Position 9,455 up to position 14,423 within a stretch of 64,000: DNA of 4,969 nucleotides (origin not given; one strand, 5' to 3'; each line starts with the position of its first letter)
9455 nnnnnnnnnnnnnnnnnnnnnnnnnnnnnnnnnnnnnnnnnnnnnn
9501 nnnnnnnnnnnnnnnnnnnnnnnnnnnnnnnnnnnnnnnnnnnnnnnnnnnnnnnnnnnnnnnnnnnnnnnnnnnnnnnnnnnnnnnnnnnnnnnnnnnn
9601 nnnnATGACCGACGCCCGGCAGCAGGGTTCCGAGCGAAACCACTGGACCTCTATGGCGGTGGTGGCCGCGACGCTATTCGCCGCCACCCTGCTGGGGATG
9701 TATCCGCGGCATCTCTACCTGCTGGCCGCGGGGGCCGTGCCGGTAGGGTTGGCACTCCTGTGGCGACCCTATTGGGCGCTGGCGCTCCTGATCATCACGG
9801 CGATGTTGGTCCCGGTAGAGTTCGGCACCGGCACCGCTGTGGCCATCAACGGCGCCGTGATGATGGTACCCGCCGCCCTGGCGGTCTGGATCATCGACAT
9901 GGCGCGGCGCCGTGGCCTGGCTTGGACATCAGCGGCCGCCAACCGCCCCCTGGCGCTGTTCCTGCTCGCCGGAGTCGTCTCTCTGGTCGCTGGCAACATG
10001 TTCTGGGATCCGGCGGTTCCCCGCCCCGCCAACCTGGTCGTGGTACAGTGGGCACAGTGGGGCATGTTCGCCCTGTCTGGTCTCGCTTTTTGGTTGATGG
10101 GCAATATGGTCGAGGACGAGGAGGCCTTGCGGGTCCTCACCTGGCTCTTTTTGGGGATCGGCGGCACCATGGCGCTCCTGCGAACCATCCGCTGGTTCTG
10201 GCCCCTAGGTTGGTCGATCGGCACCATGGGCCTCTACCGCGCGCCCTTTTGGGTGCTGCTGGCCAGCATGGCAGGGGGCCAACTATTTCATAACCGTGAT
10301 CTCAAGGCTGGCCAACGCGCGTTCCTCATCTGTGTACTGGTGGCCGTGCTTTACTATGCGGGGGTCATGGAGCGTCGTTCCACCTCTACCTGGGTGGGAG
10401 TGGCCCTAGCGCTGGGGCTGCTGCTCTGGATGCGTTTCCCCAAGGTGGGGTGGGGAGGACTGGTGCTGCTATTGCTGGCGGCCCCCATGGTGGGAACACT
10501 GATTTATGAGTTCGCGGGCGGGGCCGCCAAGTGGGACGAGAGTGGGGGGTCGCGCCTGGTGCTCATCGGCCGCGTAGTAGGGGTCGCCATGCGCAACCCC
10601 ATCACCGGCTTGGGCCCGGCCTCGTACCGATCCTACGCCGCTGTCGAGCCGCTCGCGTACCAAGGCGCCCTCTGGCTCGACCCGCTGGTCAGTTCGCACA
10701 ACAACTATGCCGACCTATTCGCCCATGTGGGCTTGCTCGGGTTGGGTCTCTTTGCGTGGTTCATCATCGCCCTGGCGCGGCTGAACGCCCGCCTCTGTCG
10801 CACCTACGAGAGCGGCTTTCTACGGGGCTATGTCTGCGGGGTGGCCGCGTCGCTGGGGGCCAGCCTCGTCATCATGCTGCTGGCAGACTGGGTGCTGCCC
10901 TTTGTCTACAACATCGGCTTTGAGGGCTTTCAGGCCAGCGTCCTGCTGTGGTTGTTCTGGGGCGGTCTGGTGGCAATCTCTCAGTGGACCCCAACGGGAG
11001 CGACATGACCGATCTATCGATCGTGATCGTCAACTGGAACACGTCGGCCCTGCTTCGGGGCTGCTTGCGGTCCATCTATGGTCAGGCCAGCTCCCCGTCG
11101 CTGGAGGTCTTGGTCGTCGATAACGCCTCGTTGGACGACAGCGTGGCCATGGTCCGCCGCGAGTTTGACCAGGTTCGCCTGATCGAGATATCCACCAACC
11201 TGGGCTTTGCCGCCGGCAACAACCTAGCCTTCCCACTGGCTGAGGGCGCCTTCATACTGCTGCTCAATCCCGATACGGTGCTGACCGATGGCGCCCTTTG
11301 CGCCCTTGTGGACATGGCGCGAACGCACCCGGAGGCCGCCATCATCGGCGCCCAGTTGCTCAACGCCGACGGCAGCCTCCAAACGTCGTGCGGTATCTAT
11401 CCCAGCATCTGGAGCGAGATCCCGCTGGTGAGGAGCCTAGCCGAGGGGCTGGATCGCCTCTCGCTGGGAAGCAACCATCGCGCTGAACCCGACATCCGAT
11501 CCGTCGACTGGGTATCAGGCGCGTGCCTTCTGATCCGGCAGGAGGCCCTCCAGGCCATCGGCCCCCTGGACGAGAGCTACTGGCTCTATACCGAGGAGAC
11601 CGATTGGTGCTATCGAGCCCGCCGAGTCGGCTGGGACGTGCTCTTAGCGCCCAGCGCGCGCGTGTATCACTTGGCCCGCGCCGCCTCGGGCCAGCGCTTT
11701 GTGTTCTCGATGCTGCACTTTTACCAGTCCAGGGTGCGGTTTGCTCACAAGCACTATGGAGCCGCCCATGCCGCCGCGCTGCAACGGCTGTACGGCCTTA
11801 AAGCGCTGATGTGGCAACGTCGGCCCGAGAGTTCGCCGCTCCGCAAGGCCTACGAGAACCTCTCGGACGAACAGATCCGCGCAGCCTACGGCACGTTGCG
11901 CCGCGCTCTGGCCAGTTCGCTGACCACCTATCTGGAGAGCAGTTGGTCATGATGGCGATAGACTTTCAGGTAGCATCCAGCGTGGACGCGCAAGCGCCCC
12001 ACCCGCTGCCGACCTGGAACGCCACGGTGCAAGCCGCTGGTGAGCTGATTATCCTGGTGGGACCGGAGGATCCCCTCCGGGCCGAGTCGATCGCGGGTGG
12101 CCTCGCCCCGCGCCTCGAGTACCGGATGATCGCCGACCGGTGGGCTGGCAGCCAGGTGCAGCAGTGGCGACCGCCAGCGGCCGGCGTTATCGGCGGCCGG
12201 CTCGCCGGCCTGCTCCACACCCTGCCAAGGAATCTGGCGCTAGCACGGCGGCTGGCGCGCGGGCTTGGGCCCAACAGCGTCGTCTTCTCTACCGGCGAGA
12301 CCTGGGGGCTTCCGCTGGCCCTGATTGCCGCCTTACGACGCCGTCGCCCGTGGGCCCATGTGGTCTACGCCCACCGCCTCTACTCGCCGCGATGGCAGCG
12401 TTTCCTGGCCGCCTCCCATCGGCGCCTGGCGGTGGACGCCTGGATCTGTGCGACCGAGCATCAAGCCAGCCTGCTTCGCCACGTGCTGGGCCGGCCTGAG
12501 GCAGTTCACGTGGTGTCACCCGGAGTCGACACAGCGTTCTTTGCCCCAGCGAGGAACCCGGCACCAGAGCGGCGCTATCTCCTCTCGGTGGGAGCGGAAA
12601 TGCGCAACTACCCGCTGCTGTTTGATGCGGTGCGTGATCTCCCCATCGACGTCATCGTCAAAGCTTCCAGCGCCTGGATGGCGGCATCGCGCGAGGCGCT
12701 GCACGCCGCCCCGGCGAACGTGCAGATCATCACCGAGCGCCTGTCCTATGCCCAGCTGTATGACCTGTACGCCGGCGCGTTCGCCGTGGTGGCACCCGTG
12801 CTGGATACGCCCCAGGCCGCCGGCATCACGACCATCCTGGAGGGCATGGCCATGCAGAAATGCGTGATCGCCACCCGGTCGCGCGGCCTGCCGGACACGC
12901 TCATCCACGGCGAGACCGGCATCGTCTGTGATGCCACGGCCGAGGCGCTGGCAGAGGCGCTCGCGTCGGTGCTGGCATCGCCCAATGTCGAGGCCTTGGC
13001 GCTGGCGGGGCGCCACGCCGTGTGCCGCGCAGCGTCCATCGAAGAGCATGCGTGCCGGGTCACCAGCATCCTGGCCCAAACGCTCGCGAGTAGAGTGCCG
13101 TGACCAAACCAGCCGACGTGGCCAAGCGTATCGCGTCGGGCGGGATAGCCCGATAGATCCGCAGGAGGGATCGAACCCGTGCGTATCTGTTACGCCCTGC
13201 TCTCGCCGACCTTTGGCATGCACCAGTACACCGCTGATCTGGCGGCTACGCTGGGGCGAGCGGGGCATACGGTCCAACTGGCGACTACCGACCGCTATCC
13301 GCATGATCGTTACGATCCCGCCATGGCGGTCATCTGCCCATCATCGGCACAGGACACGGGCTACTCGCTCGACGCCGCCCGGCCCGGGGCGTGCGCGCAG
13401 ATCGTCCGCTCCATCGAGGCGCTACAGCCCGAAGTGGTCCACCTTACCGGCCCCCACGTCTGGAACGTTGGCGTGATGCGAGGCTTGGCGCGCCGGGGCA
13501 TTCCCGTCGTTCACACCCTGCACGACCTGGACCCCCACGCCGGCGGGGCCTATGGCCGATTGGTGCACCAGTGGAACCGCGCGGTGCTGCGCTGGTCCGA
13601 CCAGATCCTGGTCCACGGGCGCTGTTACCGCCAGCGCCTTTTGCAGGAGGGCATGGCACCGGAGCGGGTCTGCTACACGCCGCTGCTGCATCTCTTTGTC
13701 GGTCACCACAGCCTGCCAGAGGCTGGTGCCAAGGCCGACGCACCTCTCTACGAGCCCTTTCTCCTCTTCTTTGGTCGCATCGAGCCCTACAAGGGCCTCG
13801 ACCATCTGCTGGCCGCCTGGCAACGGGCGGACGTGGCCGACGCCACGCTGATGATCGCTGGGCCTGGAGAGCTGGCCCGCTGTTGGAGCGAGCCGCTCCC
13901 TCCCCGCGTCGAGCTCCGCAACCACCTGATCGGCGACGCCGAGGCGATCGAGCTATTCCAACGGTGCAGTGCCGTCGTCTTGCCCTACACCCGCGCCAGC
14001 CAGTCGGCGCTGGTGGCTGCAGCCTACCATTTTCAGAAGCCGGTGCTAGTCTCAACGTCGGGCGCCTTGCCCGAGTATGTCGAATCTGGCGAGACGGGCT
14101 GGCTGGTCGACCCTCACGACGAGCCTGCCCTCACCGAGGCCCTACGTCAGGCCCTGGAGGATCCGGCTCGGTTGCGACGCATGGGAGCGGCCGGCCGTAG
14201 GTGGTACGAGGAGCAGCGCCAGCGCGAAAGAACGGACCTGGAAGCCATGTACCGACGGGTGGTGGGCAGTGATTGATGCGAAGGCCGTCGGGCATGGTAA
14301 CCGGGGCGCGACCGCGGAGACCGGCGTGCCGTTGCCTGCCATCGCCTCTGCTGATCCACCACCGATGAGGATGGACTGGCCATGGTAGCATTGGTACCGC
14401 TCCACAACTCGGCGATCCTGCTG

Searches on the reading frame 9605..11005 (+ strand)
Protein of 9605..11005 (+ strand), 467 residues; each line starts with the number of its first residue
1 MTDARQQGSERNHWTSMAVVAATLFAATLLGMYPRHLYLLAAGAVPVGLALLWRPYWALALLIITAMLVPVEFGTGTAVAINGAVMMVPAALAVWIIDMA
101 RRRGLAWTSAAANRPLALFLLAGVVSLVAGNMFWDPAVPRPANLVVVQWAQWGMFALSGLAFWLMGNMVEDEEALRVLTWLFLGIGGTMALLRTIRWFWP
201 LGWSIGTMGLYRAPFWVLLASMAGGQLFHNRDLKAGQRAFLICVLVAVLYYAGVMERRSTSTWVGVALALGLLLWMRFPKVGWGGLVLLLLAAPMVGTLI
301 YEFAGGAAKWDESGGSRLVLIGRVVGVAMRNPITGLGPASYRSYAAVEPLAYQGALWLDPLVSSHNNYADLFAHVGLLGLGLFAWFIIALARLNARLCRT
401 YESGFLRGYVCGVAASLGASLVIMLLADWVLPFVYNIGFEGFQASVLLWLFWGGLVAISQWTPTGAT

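Call 3: search_protein_families(library=pfam, proteins=[window:9605-11005:+], max_evalue=0.01)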
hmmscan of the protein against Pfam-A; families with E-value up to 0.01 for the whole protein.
window:9605-11005:+ (467 aa): 1 family
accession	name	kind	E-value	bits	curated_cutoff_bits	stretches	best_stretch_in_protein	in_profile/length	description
PF04932.20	Wzy_C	-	1.9e-10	41.2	31.7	1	246-383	2-148/149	O-Antigen ligase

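Call 7: search_protein_families(library=ncbifam, proteins=[window:9605-11005:+], max_evalue=0.01)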
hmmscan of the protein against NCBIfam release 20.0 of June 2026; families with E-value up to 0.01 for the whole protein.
window:9605-11005:+ (467 aa): 0 families

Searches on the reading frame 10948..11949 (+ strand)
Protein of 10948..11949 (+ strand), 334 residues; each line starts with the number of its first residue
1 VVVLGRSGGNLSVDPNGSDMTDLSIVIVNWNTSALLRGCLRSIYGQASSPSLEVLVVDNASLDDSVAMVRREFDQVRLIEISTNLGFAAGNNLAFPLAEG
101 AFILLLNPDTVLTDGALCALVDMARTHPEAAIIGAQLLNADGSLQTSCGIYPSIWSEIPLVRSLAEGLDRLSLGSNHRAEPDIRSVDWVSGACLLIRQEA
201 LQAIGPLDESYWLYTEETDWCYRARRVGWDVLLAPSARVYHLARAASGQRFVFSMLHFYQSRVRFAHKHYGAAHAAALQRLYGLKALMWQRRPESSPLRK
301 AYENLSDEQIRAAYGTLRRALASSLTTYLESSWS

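Call 3: search_protein_families(library=pfam, proteins=[window:10948-11949:+], max_evalue=0.01)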
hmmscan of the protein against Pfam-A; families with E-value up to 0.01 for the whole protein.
window:10948-11949:+ (334 aa): 3 families
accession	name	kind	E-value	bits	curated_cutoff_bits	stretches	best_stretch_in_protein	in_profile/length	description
PF00535.33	Glycos_transf_2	-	1.5e-18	67.7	23.3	1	24-137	1-116/168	Glycosyl transferase family 2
PF13641.12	Glyco_tranf_2_3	-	5.8e-18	66.2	27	1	23-247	3-217/230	Glycosyltransferase like family 2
PF13632.12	Glyco_trans_2_3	-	7.1e-06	26.4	27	1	102-241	1-123/198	Glycosyl transferase family group 2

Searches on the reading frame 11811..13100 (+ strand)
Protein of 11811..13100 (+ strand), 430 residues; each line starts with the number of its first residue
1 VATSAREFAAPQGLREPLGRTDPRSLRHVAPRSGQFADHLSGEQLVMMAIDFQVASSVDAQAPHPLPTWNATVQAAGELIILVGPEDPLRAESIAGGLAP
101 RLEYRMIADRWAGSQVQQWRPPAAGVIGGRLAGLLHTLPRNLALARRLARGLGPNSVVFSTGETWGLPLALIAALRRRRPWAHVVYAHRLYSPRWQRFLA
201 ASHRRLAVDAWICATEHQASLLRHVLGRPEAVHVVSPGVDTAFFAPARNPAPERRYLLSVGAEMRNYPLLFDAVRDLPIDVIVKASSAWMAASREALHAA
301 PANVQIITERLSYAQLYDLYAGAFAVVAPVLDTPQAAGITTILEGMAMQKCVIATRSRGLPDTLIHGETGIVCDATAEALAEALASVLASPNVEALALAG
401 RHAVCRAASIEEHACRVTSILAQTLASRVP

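Call 3: search_protein_families(library=pfam, proteins=[window:11811-13100:+], max_evalue=0.01)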
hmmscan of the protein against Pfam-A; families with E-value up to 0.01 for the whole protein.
window:11811-13100:+ (430 aa): 4 families
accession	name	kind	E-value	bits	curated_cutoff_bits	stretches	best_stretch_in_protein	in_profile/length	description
PF00534.26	Glycos_transf_1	-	5e-12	46.1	26.4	1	294-392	64-160/172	Glycosyl transferases group 1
PF13692.12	Glyco_trans_1_4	-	1.1e-11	45.6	27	1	302-389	59-141/142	Glycosyl transferases group 1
PF13439.12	Glyco_transf_4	-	4.5e-09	37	28.5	1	94-242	11-169/170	Glycosyltransferase Family 4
PF13524.12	Glyco_trans_1_2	-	0.0027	18.1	25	1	288-409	23-134/144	Glycosyl transferase-like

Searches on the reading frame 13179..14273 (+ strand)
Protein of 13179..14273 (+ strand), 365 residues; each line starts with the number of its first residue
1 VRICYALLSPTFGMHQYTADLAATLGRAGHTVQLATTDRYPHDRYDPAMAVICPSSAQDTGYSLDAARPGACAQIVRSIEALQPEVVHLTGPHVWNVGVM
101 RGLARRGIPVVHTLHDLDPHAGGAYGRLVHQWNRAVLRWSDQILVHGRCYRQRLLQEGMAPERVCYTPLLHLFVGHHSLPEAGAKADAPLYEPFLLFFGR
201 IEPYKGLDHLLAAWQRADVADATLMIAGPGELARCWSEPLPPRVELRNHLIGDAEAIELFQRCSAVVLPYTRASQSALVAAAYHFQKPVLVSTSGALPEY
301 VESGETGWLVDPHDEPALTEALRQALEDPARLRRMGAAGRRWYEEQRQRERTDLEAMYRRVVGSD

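Call 18: search_protein_families(library=pfam, proteins=[window:13179-14273:+], max_evalue=0.001)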
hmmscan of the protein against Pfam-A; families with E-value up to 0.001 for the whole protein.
window:13179-14273:+ (365 aa): 5 families
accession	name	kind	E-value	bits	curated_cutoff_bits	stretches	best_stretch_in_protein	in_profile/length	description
PF00534.26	Glycos_transf_1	-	2.5e-21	76.4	26.4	1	189-342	12-172/172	Glycosyl transferases group 1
PF13692.12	Glyco_trans_1_4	-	3.8e-21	76.3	27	1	193-328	2-142/142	Glycosyl transferases group 1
PF13579.12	Glyco_trans_4_4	-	1.4e-19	71.4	29.7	1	13-168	2-156/158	Glycosyl transferase 4-like domain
PF13439.12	Glyco_transf_4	-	1.1e-18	68.3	28.5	1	13-166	3-161/170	Glycosyltransferase Family 4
PF13524.12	Glyco_trans_1_2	-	0.00037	20.9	25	1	210-342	5-128/144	Glycosyl transferase-like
